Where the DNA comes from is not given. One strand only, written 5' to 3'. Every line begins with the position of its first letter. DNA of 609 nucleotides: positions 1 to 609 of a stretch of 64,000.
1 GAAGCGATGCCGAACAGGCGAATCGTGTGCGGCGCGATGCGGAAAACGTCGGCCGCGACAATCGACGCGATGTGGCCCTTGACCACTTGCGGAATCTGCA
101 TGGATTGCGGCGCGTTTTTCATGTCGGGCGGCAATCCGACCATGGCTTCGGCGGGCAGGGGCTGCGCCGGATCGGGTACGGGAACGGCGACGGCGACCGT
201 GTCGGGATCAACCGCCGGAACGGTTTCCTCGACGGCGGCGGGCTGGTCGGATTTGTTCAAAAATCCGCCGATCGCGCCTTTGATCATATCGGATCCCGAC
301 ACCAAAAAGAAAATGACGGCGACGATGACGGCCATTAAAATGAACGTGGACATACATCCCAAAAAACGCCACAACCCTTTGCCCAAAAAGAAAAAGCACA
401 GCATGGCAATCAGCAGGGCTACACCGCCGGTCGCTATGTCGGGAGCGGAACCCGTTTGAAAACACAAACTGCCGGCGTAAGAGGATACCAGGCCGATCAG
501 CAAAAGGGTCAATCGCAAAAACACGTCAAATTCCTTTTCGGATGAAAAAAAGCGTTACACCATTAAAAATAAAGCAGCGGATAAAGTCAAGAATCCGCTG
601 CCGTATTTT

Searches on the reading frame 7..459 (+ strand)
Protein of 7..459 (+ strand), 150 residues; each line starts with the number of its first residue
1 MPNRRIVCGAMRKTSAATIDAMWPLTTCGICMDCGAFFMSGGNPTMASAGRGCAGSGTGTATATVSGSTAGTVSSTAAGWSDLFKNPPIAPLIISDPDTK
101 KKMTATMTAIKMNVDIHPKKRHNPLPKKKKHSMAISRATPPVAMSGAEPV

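Call 54: search_protein_families(library=padloc, alignment_id=A4, max_evalue=0.000001)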
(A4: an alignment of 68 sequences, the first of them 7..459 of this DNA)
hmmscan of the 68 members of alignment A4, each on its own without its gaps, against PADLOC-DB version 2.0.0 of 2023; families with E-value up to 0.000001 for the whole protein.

A. member 1, window:7-459:+ (150 aa): 0 families

B. families by the number of members that match (of 68 scanned): 17 families
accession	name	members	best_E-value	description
PDLC00651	ZorB3|ZorB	3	1.3e-26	MotB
PDLC00609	ZorB1|ZorB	3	3e-20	MotB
PDLC00612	ZorB1|ZorB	2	9.1e-11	MotB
PDLC04151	HEC-05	1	1.1e-20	-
PDLC00608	ZorB1|ZorB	1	2.2e-16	MotB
PDLC00610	ZorB1|ZorB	1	5.4e-16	MotB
PDLC04150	HEC-05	1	2.3e-14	-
PDLC00597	ZorA1|ZorA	1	7.8e-14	MotA/ExbB/TolQ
PDLC00641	ZorB2|ZorB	1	3.4e-13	MotB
PDLC00647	ZorA3|ZorA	1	3.9e-13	MotA/ExbB/TolQ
PDLC00648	ZorA3|ZorA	1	1.1e-10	MotA/ExbB/TolQ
PDLC03877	NsnA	1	1.2e-10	-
PDLC00649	ZorA3|ZorA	1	2.2e-10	MotA/ExbB/TolQ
PDLC04709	PDC-M55C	1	3.8e-10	-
PDLC04153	HEC-05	1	1.9e-07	-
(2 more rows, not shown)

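Call 55: search_protein_families(library=pfam, alignment_id=A4, max_evalue=1e-8)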
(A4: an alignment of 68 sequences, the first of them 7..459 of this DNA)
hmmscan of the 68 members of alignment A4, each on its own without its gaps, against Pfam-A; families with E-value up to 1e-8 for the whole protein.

A. member 1, window:7-459:+ (150 aa): 0 families

B. families by the number of members that match (of 68 scanned): 39 families (the first 25 are shown)
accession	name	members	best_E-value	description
PF00691.25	OmpA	4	2e-26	OmpA family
PF13277.11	YmdB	1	9.3e-99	YmdB-like protein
PF21688.3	FAD-depend_C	1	1.1e-80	FAD-dependent protein, C-terminal domain-like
PF05496.18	RuvB_N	1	7.4e-78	Holliday junction DNA helicase RuvB P-loop domain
PF00459.30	Inositol_P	1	6.3e-58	Inositol monophosphatase family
PF02826.25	2-Hacid_dh_C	1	7.6e-58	D-isomer specific 2-hydroxyacid dehydrogenase, NAD binding domain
PF00152.25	tRNA-synt_2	1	1.3e-49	tRNA synthetases class II (D, K and N)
PF01171.26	ATP_bind_3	1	3.2e-46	PP-loop family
PF01741.23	MscL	1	2.8e-41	Large-conductance mechanosensitive channel, MscL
PF01618.21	MotA_ExbB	1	2e-38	MotA/TolQ/ExbB proton channel family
PF01812.26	5-FTHF_cyc-lig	1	2.5e-34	5-formyltetrahydrofolate cyclo-ligase family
PF02472.21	ExbD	1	2.4e-31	Biopolymer transport protein ExbD/TolR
PF00483.29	NTP_transferase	1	4.2e-30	Nucleotidyl transferase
PF17864.7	AAA_lid_4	1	1.4e-29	RuvB AAA lid domain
PF07676.18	PD40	1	2.3e-28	WD40-like Beta Propeller Repeat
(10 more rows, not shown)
